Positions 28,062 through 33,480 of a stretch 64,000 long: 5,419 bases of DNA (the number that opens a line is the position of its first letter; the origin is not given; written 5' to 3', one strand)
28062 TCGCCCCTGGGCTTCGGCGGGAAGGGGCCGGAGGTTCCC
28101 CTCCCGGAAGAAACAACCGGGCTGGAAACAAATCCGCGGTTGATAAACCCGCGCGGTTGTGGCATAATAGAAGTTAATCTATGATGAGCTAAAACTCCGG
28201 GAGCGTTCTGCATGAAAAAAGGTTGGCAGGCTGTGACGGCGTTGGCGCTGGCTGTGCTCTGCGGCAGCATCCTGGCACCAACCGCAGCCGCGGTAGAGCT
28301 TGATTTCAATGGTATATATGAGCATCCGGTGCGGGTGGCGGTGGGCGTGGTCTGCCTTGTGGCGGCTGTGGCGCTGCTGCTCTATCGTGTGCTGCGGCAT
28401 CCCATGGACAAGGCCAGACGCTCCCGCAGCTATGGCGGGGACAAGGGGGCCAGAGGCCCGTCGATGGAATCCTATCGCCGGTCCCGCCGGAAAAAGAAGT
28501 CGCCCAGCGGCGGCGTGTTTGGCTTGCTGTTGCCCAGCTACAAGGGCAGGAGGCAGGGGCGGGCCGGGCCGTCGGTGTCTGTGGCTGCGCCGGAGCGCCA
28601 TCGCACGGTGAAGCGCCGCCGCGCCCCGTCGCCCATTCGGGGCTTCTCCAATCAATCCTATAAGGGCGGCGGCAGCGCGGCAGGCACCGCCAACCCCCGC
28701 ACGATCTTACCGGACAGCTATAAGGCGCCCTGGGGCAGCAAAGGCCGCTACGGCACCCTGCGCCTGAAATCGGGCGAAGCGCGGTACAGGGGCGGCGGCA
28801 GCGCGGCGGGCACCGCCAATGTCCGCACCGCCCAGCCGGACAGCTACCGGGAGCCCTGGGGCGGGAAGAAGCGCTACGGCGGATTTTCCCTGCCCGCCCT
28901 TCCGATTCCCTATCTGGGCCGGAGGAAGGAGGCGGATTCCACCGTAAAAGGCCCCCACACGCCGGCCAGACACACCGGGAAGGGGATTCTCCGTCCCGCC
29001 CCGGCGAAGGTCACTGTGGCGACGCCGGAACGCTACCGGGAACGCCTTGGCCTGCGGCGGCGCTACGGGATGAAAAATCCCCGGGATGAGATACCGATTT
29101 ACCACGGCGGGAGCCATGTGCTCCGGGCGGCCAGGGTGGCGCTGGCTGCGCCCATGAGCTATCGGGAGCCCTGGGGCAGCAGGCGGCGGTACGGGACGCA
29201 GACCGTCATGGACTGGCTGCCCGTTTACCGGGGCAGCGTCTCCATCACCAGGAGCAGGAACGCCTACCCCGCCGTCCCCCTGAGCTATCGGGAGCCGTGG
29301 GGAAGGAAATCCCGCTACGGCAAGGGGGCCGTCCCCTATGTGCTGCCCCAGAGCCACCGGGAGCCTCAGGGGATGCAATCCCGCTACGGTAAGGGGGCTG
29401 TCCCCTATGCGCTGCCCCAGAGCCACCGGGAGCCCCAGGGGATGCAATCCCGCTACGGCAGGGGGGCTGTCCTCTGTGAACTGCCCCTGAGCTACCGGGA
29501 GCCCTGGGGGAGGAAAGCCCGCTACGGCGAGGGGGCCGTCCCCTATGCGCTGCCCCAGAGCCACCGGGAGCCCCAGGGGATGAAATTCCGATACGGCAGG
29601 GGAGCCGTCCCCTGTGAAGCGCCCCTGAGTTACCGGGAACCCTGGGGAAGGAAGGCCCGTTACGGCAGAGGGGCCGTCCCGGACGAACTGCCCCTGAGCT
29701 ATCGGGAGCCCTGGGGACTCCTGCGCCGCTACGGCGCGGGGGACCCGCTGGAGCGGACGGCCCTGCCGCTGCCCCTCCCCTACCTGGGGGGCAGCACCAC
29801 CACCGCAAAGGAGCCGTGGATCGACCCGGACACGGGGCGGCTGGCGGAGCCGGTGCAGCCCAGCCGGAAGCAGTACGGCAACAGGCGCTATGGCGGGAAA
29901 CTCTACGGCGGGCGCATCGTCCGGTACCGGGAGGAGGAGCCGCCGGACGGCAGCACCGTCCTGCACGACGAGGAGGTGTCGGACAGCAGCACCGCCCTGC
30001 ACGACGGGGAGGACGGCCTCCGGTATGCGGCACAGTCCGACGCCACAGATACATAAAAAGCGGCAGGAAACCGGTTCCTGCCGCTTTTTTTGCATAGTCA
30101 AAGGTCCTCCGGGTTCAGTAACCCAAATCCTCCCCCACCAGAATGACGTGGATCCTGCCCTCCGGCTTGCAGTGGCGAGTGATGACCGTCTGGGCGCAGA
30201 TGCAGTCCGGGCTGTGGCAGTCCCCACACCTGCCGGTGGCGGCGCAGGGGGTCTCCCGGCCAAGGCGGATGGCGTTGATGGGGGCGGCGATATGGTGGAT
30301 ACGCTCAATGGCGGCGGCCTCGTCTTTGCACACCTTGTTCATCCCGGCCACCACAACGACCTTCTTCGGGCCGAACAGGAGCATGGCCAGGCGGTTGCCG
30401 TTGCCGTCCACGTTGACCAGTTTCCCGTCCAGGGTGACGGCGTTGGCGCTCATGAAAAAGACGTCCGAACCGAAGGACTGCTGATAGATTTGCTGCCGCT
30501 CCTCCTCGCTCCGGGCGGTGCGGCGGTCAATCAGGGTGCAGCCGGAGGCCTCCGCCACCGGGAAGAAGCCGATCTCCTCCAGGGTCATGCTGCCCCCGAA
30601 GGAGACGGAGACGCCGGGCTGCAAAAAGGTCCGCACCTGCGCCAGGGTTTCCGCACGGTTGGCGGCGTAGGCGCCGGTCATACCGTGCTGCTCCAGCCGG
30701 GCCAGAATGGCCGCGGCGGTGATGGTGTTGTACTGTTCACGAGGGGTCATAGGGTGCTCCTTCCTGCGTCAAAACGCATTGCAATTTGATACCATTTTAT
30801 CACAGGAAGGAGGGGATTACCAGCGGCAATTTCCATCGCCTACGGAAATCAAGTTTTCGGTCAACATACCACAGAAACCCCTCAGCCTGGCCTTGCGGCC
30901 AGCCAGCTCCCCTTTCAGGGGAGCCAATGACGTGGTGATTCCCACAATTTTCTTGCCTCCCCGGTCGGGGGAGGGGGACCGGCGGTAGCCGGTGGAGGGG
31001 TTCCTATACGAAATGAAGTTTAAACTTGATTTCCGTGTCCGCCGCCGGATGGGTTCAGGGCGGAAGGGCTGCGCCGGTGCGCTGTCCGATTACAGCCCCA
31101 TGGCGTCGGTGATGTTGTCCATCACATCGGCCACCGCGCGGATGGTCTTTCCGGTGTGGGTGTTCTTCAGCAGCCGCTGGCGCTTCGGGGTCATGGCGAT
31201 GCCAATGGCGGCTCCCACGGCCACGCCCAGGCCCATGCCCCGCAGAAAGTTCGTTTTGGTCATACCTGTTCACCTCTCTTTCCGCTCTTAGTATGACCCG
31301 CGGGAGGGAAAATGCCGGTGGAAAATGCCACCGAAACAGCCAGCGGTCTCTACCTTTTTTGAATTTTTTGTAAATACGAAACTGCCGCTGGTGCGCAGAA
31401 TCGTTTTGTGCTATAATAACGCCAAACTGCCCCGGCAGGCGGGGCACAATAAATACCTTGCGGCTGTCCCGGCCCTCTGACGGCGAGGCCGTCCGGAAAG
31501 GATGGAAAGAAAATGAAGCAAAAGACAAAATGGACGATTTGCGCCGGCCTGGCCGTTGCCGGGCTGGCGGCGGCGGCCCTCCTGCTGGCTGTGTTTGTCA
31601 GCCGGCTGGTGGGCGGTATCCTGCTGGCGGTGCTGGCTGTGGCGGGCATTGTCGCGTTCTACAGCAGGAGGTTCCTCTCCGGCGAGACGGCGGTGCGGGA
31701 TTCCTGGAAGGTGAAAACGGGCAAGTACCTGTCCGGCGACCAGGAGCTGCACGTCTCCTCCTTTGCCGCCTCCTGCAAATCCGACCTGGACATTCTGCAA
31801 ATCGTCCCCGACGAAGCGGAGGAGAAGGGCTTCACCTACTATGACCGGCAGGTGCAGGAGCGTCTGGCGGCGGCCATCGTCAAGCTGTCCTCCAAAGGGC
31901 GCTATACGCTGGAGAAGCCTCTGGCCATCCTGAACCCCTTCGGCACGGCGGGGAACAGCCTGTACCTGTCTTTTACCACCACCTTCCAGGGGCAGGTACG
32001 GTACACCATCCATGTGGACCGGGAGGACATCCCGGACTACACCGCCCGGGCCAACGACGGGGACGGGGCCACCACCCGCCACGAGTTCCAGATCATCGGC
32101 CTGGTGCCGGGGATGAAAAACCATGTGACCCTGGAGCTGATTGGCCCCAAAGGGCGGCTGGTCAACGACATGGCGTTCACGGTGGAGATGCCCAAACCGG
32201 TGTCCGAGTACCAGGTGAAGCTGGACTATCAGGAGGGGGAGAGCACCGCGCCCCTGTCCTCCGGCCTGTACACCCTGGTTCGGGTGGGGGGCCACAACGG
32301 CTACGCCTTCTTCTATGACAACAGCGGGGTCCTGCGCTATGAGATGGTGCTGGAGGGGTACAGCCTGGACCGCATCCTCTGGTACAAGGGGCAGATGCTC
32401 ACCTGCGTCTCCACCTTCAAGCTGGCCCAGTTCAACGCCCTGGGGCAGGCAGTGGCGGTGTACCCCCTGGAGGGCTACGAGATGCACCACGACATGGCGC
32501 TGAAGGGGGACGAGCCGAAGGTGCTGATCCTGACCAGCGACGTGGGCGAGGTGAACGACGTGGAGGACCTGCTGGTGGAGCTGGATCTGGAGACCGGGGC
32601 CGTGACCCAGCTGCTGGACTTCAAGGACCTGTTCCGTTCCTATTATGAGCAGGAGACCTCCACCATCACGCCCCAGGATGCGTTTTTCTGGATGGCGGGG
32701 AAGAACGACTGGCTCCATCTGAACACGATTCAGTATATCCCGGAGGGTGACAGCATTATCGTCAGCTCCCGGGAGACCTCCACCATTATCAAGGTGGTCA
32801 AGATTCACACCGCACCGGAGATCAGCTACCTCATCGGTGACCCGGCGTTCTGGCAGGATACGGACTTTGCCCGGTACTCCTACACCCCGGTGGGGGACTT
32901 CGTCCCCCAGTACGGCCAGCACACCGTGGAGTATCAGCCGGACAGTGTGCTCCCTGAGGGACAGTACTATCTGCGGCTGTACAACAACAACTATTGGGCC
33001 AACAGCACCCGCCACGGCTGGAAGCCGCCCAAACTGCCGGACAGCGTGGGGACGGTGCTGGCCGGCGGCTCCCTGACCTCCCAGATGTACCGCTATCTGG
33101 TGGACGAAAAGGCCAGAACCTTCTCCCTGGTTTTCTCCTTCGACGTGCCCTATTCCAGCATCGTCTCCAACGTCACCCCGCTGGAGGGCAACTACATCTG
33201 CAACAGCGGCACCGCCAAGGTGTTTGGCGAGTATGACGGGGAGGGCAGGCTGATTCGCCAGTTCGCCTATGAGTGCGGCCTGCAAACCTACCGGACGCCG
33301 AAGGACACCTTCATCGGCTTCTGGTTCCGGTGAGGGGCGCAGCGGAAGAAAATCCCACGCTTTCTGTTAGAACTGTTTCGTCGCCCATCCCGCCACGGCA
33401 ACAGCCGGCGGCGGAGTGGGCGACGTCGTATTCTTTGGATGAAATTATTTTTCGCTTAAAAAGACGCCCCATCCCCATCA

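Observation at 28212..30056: Orphan monocistronic gene for a membrane-anchored, extremely basic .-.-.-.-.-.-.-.3-R-Y-G repeat protein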

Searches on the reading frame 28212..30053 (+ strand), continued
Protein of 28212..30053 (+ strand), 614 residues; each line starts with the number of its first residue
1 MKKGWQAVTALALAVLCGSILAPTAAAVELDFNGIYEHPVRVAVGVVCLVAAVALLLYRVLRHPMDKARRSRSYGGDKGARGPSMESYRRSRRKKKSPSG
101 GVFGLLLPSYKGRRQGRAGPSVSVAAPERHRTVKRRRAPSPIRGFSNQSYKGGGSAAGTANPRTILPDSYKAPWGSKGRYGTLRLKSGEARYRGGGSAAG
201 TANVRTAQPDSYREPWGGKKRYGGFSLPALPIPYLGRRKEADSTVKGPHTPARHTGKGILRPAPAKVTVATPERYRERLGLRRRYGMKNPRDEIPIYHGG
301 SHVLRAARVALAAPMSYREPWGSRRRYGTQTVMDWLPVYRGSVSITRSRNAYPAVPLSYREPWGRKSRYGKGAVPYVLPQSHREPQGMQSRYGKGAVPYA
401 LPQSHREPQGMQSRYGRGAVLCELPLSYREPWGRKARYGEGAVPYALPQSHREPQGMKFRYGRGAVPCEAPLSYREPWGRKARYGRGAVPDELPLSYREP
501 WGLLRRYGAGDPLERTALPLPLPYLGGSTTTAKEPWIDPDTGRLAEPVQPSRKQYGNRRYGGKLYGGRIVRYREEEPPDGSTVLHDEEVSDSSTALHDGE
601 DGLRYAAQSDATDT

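Call 39: search_protein_families(library=pfam, proteins=[L010:945-1964:+, L010:1992-2570:+, L010:2518-3900:-, L010:4064-5392:+, L010:8706-9971:-, L010:9971-10729:-, L011:1798-2808:-, L011:3033-3656:+, L011:3741-5210:+, L011:6263-7171:-], max_evalue=0.00001)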
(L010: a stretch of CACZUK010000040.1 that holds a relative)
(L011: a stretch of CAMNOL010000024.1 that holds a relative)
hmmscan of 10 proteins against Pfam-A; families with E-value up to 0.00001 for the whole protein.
L010:945-1964:+ (340 aa): 1 family
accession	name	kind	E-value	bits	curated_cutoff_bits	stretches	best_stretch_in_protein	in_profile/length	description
PF02547.20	Queuosine_synth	-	6e-142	473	25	1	3-339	1-322/322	Queuosine biosynthesis protein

L010:1992-2570:+ (193 aa): 1 family
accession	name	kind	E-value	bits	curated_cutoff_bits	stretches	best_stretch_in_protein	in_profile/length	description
PF13711.11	DUF4160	-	1.8e-22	79.8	23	1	9-71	1-65/65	Domain of unknown function (DUF4160)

L010:2518-3900:- (461 aa): 0 families

L010:4064-5392:+ (443 aa): 1 family
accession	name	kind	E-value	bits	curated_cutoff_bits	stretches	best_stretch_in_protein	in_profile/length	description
PF01594.21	AI-2E_transport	-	6.3e-51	173.9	34.3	1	38-388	19-325/327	AI-2E family transporter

L010:8706-9971:- (422 aa): 1 family
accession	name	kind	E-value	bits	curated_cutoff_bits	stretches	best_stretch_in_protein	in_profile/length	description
PF01969.22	Ni_insertion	-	2.2e-105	353.3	22.1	1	4-402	1-304/375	Nickel insertion protein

L010:9971-10729:- (253 aa): 1 family
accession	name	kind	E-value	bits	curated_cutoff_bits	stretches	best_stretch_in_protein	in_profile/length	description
PF00731.26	AIRC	-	6.5e-15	55.4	30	1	121-248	2-129/148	AIR carboxylase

L011:1798-2808:- (337 aa): 1 family
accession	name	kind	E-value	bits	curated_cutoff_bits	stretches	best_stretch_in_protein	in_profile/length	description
PF07451.17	SpoVAD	-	3e-146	486.8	22.1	1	8-336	1-329/329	Stage V sporulation protein AD (SpoVAD)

L011:3033-3656:+ (208 aa): 0 families

L011:3741-5210:+ (490 aa): 4 families
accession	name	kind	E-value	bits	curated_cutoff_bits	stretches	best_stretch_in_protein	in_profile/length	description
PF00478.31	IMPDH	-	1.4e-169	564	25.6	1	14-476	1-345/345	IMP dehydrogenase / GMP reductase domain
PF00571.33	CBS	-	5.7e-24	84.6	24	2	156-211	2-56/57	CBS domain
PF03060.21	NMO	-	4.5e-11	43.2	28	1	277-377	137-233/331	Nitronate monooxygenase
PF01070.24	FMN_dh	-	2.1e-06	27.5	24.9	1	275-367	218-303/350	FMN-dependent dehydrogenase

L011:6263-7171:- (303 aa): 0 families
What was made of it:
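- At least one carrier lineage has sporulation genes, because SpoVAD lies next to the gene in L011 (call 39).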

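Call 48: find_encoding_contigs(protein=P0022, flank=6000, max_places=2)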
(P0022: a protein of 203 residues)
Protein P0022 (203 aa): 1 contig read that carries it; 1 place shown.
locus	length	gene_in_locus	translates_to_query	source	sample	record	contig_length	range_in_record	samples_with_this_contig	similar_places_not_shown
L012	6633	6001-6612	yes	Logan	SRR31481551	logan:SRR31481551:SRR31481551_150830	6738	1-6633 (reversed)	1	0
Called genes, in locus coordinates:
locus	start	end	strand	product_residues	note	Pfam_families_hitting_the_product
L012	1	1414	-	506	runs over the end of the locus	?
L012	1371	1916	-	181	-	PF00912:Transgly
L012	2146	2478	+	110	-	-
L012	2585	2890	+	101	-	PF06949:DUF1292 (weak)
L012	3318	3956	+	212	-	-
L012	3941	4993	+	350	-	-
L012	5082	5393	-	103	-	PF06949:DUF1292 (weak)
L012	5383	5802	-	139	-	PF03652:RuvX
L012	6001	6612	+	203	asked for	-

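Call 56: search_protein_families(library=padloc, proteins=[window:28212-30053:+, P0011, P0021], max_evalue=0.01)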
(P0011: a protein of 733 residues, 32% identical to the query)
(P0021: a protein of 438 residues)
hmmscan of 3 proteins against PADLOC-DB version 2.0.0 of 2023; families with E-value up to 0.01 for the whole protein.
window:28212-30053:+ (614 aa): 0 families

P0011 (733 aa): 0 families

P0021 (438 aa): 0 families

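Call 70: search_dna_similar(query=window:28212-30053:+, collection=plasmids, mode=protein, max_evalue=0.001, max_rows=5)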
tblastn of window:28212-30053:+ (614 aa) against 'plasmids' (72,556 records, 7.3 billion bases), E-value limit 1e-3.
No match.

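Call 71: search_dna_similar(query=window:28212-30053:+, collection=phages, mode=protein, max_evalue=0.001, max_rows=5)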
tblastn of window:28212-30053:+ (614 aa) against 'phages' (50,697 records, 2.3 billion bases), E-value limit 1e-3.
No match.
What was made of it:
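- Tried and rejected: There is no match in phage or plasmid records (calls 70, 71).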

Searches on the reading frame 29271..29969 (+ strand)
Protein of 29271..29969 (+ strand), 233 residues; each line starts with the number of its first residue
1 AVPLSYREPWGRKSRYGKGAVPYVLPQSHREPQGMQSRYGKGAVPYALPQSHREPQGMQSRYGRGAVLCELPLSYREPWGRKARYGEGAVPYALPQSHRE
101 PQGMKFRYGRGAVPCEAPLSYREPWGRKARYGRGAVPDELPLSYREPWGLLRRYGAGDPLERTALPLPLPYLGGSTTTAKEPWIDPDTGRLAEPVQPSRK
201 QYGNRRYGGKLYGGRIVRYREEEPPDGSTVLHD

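Call 68: search_solved_structures(query=window:29271-29969:+, max_evalue=10, show_alignments=3)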
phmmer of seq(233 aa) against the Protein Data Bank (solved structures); distinct sequences matched with E-value up to 10: 1.
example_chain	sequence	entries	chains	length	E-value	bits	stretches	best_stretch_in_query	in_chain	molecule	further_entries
2k2n_A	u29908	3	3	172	0.94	12.3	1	101-173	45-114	Sensor protein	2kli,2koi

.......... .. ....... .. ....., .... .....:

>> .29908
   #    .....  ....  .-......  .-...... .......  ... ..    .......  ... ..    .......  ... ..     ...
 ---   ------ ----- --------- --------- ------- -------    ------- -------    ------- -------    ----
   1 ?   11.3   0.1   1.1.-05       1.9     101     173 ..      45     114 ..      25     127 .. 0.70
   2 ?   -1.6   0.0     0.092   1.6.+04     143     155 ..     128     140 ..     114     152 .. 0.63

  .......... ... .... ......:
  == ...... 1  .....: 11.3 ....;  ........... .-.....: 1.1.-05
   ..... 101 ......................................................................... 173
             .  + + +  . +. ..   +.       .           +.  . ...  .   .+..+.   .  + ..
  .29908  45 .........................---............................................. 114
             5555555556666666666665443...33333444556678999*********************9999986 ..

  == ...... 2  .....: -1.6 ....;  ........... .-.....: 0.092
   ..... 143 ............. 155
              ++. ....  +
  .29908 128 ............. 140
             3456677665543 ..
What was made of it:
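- On SPMIP4-like (PF15093): No sperm-MIP chain is found in PDB at E <= 10 (call 68).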

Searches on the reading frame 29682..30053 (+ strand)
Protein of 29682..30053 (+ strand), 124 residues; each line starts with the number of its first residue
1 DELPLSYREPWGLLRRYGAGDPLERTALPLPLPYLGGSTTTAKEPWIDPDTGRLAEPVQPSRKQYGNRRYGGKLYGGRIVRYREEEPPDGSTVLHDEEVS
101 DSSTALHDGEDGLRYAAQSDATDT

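Call 59: predict_structure(alignment_id=A5)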
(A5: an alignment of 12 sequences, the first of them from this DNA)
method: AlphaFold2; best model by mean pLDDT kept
length: 124 residues; sequences in the alignment: 12
mean_pLDDT: 58.0   pTM: 0.18
mean pLDDT of the five models: 58.0, 56.1, 54.3, 53.1, 52.1
residues with pLDDT >= 90: 0; 70-90: 18; 50-70: 89; < 50: 17
segments of 3 or more residues with pLDDT < 50: 93-98, 102-105, 111-114
pLDDT, mean of each block of 10 residues (from residue 1): 59 58 62 65 72 68 54 56 57 48 49 51 52
secondary structure, 60 per line:
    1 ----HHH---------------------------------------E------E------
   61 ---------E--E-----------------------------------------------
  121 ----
elements in order:
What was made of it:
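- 29781..29915 (+): Conserved C-terminal linear block (aa 524-568): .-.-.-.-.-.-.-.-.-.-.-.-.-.-[ND]-P-[DE]-T-G ... K-[QR]-[YF]-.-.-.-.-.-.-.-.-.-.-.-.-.. Call 59 (does not fold as a domain: mean pLDDT 58, pTM 0.18).
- On ZipA: The C-terminal block does not fold (call 59).
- The C-terminal block alone gives pLDDT 58 and pTM 0.18 (call 59). The C block does not fold into a binding domain (call 59).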

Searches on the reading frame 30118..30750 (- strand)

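Call 28: search_protein_families(library=pfam, proteins=[window:30118-30750:-], max_evalue=0.00001)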
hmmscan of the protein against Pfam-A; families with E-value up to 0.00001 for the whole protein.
window:30118-30750:- (211 aa): 1 family
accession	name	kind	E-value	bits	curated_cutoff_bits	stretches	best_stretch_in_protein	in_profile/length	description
PF02589.21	LUD_dom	-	3.6e-46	157.7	22.6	1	16-205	5-189/189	LUD domain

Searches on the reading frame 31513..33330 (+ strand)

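Call 28: search_protein_families(library=pfam, proteins=[window:31513-33330:+], max_evalue=0.00001)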
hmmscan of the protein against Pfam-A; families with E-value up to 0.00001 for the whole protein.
window:31513-33330:+ (606 aa): 2 families
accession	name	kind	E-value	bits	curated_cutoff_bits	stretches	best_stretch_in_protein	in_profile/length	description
PF05935.17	Arylsulfotrans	-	4.9e-62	210.5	24.2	1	245-571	9-337/374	Arylsulfotransferase (ASST)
PF17425.8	Arylsulfotran_N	-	1.3e-11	44.8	24.2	1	139-213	3-75/88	Arylsulfotransferase Ig-like domain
